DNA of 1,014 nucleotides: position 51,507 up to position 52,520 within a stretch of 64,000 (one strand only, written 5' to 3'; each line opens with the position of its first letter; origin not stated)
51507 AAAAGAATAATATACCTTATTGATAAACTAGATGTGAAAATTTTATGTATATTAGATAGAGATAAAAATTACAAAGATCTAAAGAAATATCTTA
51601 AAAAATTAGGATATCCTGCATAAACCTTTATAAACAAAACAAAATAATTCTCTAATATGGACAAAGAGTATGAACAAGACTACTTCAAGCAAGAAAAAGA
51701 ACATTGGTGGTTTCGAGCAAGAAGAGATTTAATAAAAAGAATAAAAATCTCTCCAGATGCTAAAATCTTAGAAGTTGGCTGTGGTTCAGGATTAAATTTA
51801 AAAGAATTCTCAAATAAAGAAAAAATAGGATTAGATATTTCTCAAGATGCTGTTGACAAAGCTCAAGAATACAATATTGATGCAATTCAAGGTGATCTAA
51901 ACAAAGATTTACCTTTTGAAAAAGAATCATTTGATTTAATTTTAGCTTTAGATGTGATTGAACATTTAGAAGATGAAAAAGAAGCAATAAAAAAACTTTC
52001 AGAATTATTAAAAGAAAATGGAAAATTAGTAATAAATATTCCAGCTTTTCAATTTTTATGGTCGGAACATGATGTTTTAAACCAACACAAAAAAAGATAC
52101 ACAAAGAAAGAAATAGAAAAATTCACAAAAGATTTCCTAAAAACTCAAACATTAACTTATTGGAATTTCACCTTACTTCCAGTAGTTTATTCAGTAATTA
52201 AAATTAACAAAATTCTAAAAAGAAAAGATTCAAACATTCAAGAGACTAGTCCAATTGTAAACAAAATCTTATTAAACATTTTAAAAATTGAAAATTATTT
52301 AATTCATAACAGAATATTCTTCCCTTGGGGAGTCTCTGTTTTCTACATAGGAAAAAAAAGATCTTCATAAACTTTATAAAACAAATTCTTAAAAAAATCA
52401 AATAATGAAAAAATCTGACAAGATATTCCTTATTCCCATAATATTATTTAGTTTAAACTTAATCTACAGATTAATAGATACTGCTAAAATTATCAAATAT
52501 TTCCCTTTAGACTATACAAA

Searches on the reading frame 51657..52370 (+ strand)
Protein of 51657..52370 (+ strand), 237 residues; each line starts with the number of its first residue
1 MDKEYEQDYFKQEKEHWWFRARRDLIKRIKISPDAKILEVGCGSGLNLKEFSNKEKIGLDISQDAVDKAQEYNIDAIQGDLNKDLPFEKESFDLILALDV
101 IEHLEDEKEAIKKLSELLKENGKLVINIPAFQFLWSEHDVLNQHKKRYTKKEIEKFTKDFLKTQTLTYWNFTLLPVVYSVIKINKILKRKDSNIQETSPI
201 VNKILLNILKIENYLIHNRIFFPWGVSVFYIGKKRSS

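Call 7: search_protein_families(library=pfam, proteins=[window:51657-52370:+], max_evalue=0.01)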
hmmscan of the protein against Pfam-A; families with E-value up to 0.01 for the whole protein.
window:51657-52370:+ (237 aa): 11 families
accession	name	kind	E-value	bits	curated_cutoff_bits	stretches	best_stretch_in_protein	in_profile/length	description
PF08241.18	Methyltransf_11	-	1.1e-18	68.1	21.2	1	38-126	1-95/95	Methyltransferase domain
PF13649.12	Methyltransf_25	-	2.4e-16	60.6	27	1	37-122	1-97/97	Methyltransferase domain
PF13489.12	Methyltransf_23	-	4.1e-16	59.6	27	1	18-132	5-122/164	Methyltransferase domain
PF13847.12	Methyltransf_31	-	4.3e-16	59.4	27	1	32-141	2-119/145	Methyltransferase domain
PF08242.18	Methyltransf_12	-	1.8e-15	57.9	30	1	38-124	1-98/98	Methyltransferase domain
PF07021.18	MetW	-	6.7e-09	36.1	21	1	31-145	11-126/193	Methionine biosynthesis protein MetW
PF02353.26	CMAS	-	5.4e-05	23.1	27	1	23-128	52-166/273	Mycolic acid cyclopropane synthetase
PF01209.24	Ubie_methyltran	-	0.00056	19.8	20.1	1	32-126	46-151/233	ubiE/COQ5 methyltransferase family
PF05724.17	TPMT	-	0.0026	17.9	26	1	26-73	30-80/218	Thiopurine S-methyltransferase (TPMT)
PF08003.17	Methyltransf_9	-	0.003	17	23.8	1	34-142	116-231/315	Protein of unknown function (DUF1698)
PF06325.19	PrmA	-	0.0085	16.1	22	0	32-125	160-257/296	Ribosomal protein L11 methyltransferase (PrmA)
